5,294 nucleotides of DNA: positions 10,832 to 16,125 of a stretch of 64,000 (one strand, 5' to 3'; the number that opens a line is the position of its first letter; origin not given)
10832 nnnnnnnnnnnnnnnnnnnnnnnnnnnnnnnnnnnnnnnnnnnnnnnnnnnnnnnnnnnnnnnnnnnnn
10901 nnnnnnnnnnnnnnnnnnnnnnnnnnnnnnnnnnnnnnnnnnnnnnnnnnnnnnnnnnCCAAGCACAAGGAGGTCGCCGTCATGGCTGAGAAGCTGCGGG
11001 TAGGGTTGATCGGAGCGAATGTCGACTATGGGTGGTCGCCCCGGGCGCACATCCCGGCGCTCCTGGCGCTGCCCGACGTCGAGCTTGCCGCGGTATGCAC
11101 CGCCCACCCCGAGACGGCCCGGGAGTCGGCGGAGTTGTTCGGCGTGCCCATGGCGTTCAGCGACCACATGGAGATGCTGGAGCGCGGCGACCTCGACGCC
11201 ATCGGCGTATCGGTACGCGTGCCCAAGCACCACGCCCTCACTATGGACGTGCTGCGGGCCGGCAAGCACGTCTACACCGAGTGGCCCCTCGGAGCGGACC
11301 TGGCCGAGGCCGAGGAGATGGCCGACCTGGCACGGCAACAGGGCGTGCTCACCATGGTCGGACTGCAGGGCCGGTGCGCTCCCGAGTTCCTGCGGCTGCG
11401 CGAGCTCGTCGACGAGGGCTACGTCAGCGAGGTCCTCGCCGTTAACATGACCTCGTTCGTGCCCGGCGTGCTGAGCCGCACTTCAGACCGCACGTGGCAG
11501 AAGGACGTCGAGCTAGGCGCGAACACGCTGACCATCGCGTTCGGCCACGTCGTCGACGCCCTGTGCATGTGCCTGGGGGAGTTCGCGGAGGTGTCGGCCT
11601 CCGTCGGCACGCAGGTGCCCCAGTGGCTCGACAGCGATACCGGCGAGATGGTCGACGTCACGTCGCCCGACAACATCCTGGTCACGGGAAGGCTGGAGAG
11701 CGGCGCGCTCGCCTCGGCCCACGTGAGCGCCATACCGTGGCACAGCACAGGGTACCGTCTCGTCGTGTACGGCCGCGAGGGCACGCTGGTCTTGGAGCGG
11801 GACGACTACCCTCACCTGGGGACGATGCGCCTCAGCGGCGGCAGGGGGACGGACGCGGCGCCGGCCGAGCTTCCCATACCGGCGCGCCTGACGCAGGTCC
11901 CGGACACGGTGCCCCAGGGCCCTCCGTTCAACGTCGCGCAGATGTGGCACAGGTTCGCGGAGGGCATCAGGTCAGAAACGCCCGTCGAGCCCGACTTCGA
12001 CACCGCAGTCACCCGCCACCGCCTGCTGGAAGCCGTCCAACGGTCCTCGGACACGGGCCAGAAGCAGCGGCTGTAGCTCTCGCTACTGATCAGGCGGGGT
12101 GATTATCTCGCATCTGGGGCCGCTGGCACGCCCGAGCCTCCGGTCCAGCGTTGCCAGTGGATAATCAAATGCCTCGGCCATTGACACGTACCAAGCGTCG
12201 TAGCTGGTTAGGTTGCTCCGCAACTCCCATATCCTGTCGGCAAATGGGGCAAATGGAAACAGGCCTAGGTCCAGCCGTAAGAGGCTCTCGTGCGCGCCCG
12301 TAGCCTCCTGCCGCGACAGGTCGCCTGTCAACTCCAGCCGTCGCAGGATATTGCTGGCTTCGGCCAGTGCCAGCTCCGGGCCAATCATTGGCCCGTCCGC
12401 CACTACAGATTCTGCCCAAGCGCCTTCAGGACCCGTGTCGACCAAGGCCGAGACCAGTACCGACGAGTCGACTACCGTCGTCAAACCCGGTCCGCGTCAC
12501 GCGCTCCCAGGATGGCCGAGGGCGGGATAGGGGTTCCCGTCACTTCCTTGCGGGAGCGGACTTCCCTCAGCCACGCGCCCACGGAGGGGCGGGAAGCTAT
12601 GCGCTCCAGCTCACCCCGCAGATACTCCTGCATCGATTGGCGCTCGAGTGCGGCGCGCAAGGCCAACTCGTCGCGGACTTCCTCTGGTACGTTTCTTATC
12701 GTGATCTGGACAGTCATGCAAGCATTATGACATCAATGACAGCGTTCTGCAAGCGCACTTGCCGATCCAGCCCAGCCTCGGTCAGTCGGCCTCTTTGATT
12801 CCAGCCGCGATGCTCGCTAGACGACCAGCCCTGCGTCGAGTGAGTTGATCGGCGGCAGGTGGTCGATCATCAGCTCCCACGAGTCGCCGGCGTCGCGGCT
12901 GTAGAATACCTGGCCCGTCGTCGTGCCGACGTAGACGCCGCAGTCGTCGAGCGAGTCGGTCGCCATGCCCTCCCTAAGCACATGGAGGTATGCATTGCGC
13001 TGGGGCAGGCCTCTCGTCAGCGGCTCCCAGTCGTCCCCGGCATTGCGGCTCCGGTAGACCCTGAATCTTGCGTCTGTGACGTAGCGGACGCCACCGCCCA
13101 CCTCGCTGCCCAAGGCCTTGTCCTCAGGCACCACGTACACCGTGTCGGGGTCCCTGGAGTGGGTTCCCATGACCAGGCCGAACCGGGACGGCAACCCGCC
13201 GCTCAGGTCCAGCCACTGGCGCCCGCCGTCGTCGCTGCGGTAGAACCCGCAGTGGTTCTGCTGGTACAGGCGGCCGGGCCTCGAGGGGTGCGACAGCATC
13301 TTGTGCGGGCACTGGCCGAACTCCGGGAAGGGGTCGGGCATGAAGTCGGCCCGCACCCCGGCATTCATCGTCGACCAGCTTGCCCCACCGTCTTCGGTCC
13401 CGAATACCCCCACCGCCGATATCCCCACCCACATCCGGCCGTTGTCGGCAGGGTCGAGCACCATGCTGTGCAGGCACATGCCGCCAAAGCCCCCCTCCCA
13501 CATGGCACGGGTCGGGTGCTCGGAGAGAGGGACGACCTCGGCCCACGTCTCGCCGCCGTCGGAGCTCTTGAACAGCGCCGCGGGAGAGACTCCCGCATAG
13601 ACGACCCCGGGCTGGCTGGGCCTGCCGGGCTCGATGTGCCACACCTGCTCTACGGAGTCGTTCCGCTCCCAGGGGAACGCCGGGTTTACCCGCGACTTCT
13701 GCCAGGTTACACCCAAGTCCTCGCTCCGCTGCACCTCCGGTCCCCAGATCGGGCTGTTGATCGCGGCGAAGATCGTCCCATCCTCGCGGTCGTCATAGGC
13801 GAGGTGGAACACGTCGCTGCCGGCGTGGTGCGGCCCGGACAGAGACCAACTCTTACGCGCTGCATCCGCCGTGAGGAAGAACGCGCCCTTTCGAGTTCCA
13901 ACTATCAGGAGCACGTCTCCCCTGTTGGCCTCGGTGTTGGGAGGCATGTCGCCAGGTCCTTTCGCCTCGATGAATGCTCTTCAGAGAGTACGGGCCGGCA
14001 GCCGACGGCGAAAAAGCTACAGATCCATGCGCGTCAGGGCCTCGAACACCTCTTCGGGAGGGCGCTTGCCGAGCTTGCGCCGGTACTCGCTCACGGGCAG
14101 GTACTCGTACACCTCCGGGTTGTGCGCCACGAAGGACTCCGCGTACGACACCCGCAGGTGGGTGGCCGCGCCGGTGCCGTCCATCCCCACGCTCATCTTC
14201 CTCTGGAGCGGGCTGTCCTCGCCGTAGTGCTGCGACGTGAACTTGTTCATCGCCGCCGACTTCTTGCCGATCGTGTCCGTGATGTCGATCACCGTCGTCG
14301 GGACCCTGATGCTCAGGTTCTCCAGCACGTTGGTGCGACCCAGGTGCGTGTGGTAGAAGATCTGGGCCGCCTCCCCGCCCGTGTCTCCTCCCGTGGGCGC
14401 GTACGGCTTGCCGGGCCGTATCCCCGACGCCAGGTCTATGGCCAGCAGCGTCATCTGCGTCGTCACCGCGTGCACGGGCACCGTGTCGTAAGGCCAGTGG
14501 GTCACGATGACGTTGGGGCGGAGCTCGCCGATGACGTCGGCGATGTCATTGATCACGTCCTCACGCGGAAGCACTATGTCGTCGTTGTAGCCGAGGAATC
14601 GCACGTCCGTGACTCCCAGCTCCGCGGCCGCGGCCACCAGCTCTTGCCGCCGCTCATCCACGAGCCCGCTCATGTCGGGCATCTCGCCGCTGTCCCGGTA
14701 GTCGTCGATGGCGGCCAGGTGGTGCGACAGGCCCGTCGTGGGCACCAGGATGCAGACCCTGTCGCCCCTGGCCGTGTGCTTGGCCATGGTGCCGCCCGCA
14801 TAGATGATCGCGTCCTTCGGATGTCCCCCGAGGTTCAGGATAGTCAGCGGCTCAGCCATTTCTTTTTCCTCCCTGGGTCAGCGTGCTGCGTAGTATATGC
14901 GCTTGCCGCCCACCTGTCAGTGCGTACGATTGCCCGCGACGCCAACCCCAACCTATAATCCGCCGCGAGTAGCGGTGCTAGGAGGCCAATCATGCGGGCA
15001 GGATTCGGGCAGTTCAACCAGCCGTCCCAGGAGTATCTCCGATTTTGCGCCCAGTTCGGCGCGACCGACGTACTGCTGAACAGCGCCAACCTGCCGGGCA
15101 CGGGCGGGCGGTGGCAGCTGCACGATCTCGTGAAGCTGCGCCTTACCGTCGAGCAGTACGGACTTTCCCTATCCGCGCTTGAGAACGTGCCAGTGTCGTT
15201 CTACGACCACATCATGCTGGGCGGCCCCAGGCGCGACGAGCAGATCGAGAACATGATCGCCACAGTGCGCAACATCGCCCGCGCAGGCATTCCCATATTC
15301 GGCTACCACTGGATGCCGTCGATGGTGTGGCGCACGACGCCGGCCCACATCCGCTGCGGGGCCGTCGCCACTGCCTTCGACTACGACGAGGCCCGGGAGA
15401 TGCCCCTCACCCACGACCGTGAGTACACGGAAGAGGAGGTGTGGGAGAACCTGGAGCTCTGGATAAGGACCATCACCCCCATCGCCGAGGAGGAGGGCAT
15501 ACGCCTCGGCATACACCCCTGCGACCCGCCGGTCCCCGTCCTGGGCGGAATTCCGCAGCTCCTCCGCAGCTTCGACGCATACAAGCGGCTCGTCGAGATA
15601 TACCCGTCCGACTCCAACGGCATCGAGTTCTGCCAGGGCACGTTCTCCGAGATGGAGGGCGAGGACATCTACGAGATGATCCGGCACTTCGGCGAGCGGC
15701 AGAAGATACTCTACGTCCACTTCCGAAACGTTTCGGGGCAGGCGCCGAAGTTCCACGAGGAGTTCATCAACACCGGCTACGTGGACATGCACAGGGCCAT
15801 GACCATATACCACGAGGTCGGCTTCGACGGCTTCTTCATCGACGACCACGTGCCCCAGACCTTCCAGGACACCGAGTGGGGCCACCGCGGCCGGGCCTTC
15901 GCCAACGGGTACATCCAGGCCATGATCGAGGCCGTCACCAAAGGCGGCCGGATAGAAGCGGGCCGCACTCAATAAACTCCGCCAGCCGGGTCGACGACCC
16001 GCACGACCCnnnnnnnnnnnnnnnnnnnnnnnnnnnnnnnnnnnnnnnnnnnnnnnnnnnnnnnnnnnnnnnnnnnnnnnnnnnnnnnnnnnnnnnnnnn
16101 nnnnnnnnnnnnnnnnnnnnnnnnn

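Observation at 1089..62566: Sixteen near-identical 100/123/124-bp TIR elements (MITE-A/B) with 3-bp TNA target-site duplications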

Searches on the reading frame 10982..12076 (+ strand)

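Call 49: search_protein_families(library=pfam, proteins=[window:10982-12076:+], max_evalue=0.001)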
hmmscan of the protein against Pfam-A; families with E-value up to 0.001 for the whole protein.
window:10982-12076:+ (364 aa): 4 families
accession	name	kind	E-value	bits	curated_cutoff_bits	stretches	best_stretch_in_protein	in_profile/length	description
PF01408.29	GFO_IDH_MocA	-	3.7e-22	79.7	24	1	5-127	1-119/120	Oxidoreductase family, NAD-binding Rossmann fold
PF22685.1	Gal80p_C-like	-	2e-18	67.4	29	1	134-272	1-151/152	Gal80p, C-terminal domain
PF22725.1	GFO_IDH_MocA_C3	-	1.6e-15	57.6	27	1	136-269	1-123/124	GFO/IDH/MocA C-terminal domain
PF02894.22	GFO_IDH_MocA_C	-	1.3e-10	41.9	22.9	1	140-361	1-215/218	Oxidoreductase family, C-terminal alpha/beta domain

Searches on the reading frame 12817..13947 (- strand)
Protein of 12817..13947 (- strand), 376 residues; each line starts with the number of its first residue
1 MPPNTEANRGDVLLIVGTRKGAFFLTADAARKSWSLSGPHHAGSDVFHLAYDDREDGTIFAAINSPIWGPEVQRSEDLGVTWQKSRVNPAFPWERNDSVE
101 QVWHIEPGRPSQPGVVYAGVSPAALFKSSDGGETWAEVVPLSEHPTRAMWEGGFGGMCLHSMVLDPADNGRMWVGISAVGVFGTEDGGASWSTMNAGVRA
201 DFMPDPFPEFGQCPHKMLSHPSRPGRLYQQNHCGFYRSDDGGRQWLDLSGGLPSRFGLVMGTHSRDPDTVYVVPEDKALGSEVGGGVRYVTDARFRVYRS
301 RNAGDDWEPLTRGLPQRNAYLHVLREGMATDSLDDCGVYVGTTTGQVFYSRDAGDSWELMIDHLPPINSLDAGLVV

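Call 49: search_protein_families(library=pfam, proteins=[window:12817-13947:-], max_evalue=0.001)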
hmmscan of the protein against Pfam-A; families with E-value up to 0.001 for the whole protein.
window:12817-13947:- (376 aa): 4 families
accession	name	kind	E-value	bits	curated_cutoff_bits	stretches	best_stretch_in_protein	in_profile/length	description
PF15902.12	Sortilin-Vps10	-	2.3e-11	43.6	33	1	125-250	3-114/446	Sortilin, neurotensin receptor 3,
PF02012.26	BNR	-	9.5e-08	31.4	27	0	348-359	1-12/12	BNR/Asp-box repeat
PF13088.12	BNR_2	-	0.00017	21.5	31.4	0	55-141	120-204/277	BNR repeat-like domain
PF13810.12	DUF4185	-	0.00096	18.9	39.5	0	227-249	121-143/309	Domain of unknown function (DUF4185)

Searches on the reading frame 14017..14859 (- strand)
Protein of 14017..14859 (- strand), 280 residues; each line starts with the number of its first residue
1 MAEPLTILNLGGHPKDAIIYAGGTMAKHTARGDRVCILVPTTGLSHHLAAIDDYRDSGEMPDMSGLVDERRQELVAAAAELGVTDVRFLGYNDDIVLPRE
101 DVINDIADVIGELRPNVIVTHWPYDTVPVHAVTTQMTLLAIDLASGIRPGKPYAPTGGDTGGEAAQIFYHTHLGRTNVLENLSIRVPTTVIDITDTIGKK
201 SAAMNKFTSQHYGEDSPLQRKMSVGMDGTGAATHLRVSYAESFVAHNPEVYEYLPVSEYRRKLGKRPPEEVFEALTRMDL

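Call 78: search_protein_families(library=pfam, proteins=[window:14017-14859:-], max_evalue=0.001)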
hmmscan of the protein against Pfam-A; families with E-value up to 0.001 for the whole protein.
window:14017-14859:- (280 aa): 1 family
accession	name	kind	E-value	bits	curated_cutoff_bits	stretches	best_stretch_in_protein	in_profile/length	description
PF02585.22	PIG-L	-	5.5e-22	79.1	28.2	1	9-140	2-128/129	GlcNAc-PI de-N-acetylase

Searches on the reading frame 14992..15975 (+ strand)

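Call 78: search_protein_families(library=pfam, proteins=[window:14992-15975:+], max_evalue=0.001)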
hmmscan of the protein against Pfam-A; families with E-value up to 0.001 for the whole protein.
window:14992-15975:+ (327 aa): 3 families
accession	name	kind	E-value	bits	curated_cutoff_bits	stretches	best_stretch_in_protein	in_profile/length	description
PF03786.19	UxuA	-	1.2e-61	208.9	23.7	2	144-316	174-351/352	D-mannonate dehydratase (UxuA)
PF01261.30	AP_endonuc_2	-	7.8e-10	39.3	31.1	1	19-283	4-226/249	Xylose isomerase-like TIM barrel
PF00117.34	GATase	-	0.00066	19.8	22.8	0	42-104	13-77/190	Glutamine amidotransferase class-I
